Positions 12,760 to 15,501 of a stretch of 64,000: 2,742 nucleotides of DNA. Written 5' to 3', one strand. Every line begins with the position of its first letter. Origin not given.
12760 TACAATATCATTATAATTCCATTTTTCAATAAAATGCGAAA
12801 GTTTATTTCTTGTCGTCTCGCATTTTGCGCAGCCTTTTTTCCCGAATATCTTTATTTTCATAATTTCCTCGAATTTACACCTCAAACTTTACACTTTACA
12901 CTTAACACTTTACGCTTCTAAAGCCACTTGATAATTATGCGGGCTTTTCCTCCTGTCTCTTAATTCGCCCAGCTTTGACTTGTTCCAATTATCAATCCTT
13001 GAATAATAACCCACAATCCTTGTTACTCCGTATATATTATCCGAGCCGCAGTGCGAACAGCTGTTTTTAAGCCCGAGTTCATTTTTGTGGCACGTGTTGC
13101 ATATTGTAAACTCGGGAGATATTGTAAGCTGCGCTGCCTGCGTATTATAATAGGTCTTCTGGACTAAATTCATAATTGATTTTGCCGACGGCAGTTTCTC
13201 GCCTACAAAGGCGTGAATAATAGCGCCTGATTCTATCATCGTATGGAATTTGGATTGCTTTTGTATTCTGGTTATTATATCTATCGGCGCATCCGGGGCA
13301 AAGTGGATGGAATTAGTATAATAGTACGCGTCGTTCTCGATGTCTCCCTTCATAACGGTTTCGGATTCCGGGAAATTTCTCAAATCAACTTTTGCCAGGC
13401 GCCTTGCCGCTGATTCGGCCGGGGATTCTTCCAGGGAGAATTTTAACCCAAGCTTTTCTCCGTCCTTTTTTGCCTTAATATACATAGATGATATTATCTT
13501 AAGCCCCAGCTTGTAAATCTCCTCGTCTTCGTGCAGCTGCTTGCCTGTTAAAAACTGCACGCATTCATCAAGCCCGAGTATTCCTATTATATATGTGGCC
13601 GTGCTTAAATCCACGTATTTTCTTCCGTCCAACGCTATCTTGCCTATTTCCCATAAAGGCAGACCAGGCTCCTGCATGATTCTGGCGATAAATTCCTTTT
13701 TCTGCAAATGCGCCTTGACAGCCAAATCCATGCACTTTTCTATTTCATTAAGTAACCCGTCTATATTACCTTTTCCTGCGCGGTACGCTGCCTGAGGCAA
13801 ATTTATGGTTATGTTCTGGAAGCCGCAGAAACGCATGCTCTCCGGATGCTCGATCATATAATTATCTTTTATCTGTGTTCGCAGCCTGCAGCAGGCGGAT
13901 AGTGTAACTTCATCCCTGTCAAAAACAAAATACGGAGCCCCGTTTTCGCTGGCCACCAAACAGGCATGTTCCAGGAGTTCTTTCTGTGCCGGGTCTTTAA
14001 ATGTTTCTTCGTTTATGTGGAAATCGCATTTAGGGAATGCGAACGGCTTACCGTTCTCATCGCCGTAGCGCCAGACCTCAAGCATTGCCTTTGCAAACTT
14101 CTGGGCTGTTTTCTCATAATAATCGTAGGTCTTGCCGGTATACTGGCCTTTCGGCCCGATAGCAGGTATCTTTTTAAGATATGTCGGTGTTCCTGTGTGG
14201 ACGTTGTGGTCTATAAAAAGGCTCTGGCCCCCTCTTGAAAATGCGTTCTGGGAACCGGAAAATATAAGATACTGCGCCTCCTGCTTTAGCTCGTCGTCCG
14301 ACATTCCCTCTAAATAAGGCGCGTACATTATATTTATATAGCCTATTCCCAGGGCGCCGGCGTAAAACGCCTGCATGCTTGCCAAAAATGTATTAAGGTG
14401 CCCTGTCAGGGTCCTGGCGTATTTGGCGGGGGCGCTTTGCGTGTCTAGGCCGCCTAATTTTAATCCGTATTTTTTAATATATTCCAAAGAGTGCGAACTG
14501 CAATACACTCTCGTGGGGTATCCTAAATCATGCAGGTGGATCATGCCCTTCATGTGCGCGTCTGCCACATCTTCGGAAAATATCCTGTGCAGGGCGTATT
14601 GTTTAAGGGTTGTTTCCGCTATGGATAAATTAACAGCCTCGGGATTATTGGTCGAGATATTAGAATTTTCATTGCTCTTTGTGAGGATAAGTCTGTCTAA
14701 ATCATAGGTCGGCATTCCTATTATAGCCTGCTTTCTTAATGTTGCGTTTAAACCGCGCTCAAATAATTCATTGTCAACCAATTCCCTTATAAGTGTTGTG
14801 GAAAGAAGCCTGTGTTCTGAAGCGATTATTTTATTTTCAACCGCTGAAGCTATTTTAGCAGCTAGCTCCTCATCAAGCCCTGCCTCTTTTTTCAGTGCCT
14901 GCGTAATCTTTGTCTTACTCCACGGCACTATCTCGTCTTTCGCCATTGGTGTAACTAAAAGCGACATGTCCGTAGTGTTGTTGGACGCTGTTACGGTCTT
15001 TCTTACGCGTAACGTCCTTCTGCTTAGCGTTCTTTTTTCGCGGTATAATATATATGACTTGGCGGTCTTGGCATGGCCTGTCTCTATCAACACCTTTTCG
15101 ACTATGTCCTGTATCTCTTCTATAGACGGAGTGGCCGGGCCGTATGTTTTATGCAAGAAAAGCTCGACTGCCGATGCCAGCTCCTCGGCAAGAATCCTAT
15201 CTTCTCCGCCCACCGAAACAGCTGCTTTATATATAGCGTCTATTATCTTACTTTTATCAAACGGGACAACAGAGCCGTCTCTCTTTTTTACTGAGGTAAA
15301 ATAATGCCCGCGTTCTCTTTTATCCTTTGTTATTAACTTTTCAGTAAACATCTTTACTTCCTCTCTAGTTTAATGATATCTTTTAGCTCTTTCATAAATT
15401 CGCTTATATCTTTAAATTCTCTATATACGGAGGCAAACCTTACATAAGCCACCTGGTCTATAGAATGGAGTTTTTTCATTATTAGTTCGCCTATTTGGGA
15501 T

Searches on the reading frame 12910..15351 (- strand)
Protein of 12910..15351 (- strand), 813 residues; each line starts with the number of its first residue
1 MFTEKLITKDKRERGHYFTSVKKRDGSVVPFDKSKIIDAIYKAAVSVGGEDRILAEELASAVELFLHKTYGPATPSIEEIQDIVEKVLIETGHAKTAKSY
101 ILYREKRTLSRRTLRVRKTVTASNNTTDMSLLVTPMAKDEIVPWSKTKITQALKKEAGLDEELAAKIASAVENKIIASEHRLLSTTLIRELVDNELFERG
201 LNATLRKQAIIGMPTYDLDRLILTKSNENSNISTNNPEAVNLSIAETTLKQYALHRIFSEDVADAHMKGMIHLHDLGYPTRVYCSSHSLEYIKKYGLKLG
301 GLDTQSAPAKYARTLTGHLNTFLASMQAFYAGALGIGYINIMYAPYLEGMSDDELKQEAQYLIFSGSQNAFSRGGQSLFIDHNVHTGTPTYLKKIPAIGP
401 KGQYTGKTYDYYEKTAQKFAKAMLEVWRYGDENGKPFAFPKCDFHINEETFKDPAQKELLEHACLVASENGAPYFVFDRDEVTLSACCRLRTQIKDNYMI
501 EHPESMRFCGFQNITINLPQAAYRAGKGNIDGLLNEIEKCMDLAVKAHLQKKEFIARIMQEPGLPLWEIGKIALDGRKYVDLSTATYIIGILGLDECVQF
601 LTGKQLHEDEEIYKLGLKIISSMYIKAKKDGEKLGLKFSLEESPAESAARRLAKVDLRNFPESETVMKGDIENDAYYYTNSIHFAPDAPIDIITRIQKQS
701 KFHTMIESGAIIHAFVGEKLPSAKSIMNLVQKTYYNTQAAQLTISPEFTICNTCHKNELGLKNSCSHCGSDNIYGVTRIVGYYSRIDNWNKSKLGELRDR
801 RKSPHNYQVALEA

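Call 34: search_protein_families(library=pfam, proteins=[window:12910-15351:-], max_evalue=0.001)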
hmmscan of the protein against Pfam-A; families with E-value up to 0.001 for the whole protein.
window:12910-15351:- (813 aa): 2 families
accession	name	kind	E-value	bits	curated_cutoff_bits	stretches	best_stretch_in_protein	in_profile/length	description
PF13597.11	NRDD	-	3.8e-125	419.1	26.2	1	228-802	1-561/562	Anaerobic ribonucleoside-triphosphate reductase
PF03477.21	ATP-cone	-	1e-32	113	25.8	2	20-108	2-87/88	ATP cone domain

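Call 79: find_homologous_proteins(query=window:12910-15351:-, max_evalue=1e-50)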
Query window:12910-15351:- (813 aa): 3128 proteins with E <= 1e-50 among 8000 candidates; the best 120 are listed.
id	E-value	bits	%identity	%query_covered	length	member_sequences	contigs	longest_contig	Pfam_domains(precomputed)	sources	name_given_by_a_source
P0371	0.0e+0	1851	100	100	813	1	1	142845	PF03477.22,PF13597.12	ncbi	ncbi:MAG: anaerobic ribonucleoside-triphosphate reductase [Candidatus Omnitrophota bacterium]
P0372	0.0e+0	1536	82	100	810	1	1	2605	PF03477.22,PF13597.12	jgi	-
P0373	0.0e+0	1527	82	100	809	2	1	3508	PF03477.22,PF13597.12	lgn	-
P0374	0.0e+0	1520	82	99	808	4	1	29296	PF03477.22,PF13597.12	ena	-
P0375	0.0e+0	1500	80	99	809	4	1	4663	PF03477.22,PF13597.12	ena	-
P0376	0.0e+0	1489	79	100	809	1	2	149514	PF03477.22,PF13597.12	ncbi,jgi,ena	-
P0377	0.0e+0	1486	80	99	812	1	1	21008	PF03477.22,PF13597.12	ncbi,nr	ncbi:MAG: anaerobic ribonucleoside-triphosphate reductase [Candidatus Omnitrophica bacterium]|nr:ana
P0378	0.0e+0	1436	78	98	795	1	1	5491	PF03477.22,PF13597.12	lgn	-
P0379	0.0e+0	1417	75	100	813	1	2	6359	PF03477.22,PF13597.12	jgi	jgi:ribonucleoside-triphosphate reductase (formate)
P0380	0.0e+0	1408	75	99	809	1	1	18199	PF03477.22,PF13597.12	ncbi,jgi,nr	ncbi:MAG: anaerobic ribonucleoside-triphosphate reductase [Candidatus Omnitrophica bacterium]|nr:ana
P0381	0.0e+0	1405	76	98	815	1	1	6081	PF03477.22,PF13597.12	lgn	-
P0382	0.0e+0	1395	75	99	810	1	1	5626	PF03477.22,PF13597.12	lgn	-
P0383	0.0e+0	1394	73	98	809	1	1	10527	PF03477.22,PF13597.12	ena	-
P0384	0.0e+0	1390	74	98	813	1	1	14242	PF03477.22,PF13597.12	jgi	jgi:ribonucleoside-triphosphate reductase (formate)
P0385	0.0e+0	1390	74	98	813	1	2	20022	PF03477.22,PF13597.12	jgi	jgi:ribonucleoside-triphosphate reductase (formate)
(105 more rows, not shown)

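Call 80: find_encoding_contigs(protein=P0371, flank=10000, max_places=2)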
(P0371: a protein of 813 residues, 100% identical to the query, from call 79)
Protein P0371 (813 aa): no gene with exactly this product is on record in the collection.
